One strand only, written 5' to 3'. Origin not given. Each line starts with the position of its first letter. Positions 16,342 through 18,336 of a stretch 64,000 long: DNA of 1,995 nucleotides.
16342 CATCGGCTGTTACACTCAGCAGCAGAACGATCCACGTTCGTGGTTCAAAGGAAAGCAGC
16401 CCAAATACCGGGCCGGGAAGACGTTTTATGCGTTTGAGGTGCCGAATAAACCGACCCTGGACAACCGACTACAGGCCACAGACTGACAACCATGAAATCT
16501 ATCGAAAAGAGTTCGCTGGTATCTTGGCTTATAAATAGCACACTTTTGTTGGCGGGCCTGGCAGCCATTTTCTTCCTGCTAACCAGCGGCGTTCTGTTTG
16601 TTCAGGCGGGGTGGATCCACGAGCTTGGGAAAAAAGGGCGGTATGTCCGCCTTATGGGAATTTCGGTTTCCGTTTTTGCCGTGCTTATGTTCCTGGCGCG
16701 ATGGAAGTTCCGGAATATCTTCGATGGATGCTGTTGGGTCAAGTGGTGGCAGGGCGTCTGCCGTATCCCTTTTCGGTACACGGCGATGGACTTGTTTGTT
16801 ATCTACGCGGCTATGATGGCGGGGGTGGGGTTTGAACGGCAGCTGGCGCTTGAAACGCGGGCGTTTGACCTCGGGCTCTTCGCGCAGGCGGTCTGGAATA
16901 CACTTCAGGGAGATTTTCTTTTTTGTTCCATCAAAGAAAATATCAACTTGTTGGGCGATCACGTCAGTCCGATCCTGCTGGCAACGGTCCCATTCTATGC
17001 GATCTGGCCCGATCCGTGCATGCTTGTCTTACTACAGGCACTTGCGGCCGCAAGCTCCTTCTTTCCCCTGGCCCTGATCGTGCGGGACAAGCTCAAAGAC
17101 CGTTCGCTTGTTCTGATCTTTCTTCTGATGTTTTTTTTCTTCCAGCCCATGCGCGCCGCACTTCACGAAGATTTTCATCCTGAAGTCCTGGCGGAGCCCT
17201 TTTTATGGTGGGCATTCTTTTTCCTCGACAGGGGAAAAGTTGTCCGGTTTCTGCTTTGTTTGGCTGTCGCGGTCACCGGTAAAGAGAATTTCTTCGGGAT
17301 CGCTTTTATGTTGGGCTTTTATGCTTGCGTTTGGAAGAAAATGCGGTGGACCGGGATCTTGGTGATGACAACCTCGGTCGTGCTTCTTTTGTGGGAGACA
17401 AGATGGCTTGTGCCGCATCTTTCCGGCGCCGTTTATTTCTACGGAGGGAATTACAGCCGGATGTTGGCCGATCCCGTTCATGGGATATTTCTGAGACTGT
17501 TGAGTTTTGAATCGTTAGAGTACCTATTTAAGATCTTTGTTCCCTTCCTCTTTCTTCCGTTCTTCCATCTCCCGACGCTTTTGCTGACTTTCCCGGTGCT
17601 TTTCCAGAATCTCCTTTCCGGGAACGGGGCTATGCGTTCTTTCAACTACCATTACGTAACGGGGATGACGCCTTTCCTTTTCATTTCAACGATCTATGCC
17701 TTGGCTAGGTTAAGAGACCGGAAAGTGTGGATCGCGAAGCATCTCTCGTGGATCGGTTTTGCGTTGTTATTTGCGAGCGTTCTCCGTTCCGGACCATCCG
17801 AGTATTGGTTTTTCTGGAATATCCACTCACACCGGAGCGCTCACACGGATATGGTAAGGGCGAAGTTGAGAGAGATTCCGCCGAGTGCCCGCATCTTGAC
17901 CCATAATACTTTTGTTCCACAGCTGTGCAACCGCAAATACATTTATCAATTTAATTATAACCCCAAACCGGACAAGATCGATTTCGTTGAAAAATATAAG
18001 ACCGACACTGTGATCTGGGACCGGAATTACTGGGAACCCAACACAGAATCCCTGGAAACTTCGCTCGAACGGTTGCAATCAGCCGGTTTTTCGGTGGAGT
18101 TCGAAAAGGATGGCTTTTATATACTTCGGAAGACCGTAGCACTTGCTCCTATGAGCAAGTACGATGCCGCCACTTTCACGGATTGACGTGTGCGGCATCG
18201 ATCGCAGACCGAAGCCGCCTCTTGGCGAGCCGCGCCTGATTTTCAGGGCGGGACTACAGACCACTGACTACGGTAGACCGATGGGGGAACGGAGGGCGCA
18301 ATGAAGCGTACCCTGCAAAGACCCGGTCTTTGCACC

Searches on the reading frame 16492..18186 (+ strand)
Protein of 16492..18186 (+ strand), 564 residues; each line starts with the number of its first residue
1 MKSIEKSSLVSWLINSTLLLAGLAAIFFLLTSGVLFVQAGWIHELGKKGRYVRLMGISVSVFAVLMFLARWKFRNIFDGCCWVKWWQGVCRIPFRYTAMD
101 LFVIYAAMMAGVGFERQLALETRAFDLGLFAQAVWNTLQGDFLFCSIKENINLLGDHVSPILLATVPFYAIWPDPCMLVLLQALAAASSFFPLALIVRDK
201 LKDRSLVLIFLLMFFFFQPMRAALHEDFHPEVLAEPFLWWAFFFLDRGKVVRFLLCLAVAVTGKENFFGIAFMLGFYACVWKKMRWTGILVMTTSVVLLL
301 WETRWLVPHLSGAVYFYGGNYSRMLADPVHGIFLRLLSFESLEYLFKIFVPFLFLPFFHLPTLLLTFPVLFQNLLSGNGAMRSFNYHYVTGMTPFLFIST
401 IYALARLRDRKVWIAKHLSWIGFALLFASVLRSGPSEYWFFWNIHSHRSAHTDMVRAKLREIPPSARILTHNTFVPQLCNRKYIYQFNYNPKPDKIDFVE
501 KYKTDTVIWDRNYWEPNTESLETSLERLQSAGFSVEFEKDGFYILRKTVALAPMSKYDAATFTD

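Call 9: search_protein_families(library=pfam, proteins=[window:16492-18186:+], max_evalue=0.01)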
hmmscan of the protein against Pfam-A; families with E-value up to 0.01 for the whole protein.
window:16492-18186:+ (564 aa): 1 family
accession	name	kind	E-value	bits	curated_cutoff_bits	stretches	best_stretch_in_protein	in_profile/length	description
PF09852.15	DUF2079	-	3.5e-62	211.4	28.2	1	119-542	4-457/459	Predicted membrane protein (DUF2079)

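Call 26: find_homologous_proteins(query=window:16492-18186:+, max_evalue=1e-30)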
Query window:16492-18186:+ (564 aa): 124 proteins with E <= 1e-30 among 8000 candidates; the best 120 are listed.
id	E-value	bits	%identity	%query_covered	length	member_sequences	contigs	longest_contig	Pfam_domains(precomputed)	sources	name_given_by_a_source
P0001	0.0e+0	1298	100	100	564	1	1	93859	PF09852.16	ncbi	ncbi:MAG: DUF2079 domain-containing protein [Candidatus Omnitrophota bacterium]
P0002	0.0e+0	1058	85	97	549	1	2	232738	PF09852.16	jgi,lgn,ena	-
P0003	0.0e+0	1046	83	98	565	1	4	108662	PF09852.16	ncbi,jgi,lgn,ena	jgi:uncharacterized membrane protein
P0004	0.0e+0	1024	83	94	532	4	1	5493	PF09852.16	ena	-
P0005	1.1e-291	987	80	97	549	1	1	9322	PF09852.16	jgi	jgi:uncharacterized membrane protein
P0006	1.5e-289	980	78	97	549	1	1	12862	PF09852.16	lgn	-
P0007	3.5e-286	969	78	95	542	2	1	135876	PF09852.16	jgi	jgi:uncharacterized membrane protein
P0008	5.8e-283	958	75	98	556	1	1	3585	PF09852.16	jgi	jgi:uncharacterized membrane protein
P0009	1.2e-281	954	76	95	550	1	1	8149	PF09852.16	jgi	-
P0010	9.6e-281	951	76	95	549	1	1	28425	PF09852.16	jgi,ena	-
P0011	6.4e-276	935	74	96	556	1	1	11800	PF09852.16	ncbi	ncbi:MAG: DUF2079 domain-containing protein [Candidatus Omnitrophota bacterium]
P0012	1.5e-275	933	75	97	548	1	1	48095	PF09852.16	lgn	-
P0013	4.3e-275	932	74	97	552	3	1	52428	PF09852.16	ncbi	-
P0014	2.1e-273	926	74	95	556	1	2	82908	PF09852.16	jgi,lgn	jgi:uncharacterized membrane protein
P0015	2.9e-273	926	74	95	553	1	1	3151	PF09852.16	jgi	jgi:uncharacterized membrane protein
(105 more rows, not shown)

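Call 27: find_encoding_contigs(protein=P0002, flank=10000, max_places=2)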
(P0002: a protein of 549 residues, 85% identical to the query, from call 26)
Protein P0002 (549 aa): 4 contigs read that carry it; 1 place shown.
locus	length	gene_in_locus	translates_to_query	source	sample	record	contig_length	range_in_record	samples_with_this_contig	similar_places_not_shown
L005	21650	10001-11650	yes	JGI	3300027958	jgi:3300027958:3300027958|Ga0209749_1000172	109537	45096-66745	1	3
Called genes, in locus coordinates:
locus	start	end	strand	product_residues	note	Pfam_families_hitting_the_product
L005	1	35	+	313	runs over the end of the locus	PF01370:Epimerase, PF16363:GDP_Man_Dehyd (weak)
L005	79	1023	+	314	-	PF00535:Glycos_transf_2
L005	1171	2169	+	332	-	PF01370:Epimerase, PF04321:RmlD_sub_bind (weak), PF16363:GDP_Man_Dehyd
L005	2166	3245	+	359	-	PF13439:Glyco_transf_4, PF13579:Glyco_trans_4_4 (weak), PF00534:Glycos_transf_1, PF13692:Glyco_trans_1_4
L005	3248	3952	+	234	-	PF01209:Ubie_methyltran, PF13489:Methyltransf_23, PF03141:Methyltransf_29, PF13847:Methyltransf_31, PF08241:Methyltransf_11, PF08242:Methyltransf_12, PF13649:Methyltransf_25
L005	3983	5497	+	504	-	PF13231:PMT_2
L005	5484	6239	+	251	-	PF00535:Glycos_transf_2, PF10111:Glyco_tranf_2_2 (weak), PF13641:Glyco_tranf_2_3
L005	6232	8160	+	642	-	PF13231:PMT_2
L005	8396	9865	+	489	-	-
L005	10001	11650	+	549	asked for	PF09852:DUF2079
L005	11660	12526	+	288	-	PF00535:Glycos_transf_2, PF13641:Glyco_tranf_2_3 (weak)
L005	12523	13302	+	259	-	PF00535:Glycos_transf_2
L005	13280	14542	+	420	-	PF04932:Wzy_C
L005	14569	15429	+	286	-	PF01925:TauE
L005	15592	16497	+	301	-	PF01507:PAPS_reduct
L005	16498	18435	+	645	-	PF00009:GTP_EFTU, PF01926:MMR_HSR1 (faint), PF03144:GTP_EFTU_D2 (weak), PF22594:GTP-eEF1A_C, PF01583:APS_kinase, PF13671:AAA_33 (weak)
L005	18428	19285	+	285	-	PF01061:ABC2_membrane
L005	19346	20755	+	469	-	PF00005:ABC_tran, PF14524:Wzt_C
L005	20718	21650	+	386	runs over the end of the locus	PF04055:Radical_SAM, PF13186:SPASM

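Call 28: find_encoding_contigs(protein=P0003, flank=10000, max_places=3)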
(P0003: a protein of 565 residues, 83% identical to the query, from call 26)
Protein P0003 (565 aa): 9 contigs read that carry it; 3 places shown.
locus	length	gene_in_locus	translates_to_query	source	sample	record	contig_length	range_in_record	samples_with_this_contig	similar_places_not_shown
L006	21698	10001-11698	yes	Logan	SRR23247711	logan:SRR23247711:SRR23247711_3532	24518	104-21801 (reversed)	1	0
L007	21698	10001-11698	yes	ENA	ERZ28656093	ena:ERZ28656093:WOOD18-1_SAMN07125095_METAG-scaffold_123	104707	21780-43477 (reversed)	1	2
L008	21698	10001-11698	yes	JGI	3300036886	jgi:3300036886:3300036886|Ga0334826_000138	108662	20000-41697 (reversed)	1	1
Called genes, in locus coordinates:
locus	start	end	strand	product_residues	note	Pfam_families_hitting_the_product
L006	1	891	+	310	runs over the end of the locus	PF00535:Glycos_transf_2, PF10111:Glyco_tranf_2_2 (weak), PF13641:Glyco_tranf_2_3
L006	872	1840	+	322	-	PF13489:Methyltransf_23, PF01209:Ubie_methyltran (faint), PF07021:MetW (weak), PF13847:Methyltransf_31, PF08241:Methyltransf_11, PF08242:Methyltransf_12, PF13649:Methyltransf_25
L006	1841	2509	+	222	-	PF13489:Methyltransf_23 (weak), PF08242:Methyltransf_12 (faint), PF08241:Methyltransf_11 (faint)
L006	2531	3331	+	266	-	PF13489:Methyltransf_23, PF13847:Methyltransf_31, PF08241:Methyltransf_11, PF13649:Methyltransf_25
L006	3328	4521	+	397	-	PF00657:Lipase_GDSL (faint), PF13472:Lipase_GDSL_2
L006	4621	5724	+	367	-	PF02350:Epimerase_2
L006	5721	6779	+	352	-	PF13579:Glyco_trans_4_4 (faint), PF13439:Glyco_transf_4 (weak), PF00534:Glycos_transf_1, PF13692:Glyco_trans_1_4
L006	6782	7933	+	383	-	PF01757:Acyl_transf_3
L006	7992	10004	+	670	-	PF13231:PMT_2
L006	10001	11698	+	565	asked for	PF09852:DUF2079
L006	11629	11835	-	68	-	-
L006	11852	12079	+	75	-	-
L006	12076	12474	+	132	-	PF13470:PIN_3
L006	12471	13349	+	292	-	PF00535:Glycos_transf_2, PF13641:Glyco_tranf_2_3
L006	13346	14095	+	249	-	PF00535:Glycos_transf_2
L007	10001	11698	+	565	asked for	PF09852:DUF2079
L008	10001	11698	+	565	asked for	PF09852:DUF2079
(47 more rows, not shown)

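Call 29: find_encoding_contigs(protein=P0007, flank=10000, max_places=2)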
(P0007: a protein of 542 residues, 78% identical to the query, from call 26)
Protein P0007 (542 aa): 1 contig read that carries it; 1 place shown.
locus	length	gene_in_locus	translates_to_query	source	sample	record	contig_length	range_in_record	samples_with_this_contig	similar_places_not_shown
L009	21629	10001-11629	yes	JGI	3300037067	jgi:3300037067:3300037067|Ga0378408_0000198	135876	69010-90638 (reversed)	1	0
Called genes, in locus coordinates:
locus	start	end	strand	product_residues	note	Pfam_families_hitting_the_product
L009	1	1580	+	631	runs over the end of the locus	-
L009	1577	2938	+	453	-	PF16254:DUF4910, PF09940:DUF2172, PF04389:Peptidase_M28 (weak)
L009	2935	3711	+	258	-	PF02522:Antibiotic_NAT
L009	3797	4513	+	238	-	PF08241:Methyltransf_11, PF08242:Methyltransf_12, PF13649:Methyltransf_25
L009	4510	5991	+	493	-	PF01943:Polysacc_synt, PF13440:Polysacc_synt_3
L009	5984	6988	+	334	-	PF01370:Epimerase, PF04321:RmlD_sub_bind (weak), PF16363:GDP_Man_Dehyd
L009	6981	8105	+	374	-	PF02350:Epimerase_2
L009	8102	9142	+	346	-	PF13439:Glyco_transf_4 (weak), PF00534:Glycos_transf_1, PF13692:Glyco_trans_1_4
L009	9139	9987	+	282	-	PF01066:CDP-OH_P_transf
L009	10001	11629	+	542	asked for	PF09852:DUF2079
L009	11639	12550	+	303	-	PF00535:Glycos_transf_2, PF13641:Glyco_tranf_2_3 (weak)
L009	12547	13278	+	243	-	PF00535:Glycos_transf_2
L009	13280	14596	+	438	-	PF04932:Wzy_C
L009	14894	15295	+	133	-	PF02082:Rrf2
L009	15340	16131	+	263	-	PF00005:ABC_tran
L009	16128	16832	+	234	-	PF02492:cobW (weak)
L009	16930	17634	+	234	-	PF04060:FeS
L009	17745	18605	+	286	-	PF01925:TauE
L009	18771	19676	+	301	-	PF01507:PAPS_reduct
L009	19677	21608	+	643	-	PF00009:GTP_EFTU, PF01926:MMR_HSR1 (faint), PF13671:AAA_33 (faint), PF03144:GTP_EFTU_D2 (weak), PF22594:GTP-eEF1A_C, PF01583:APS_kinase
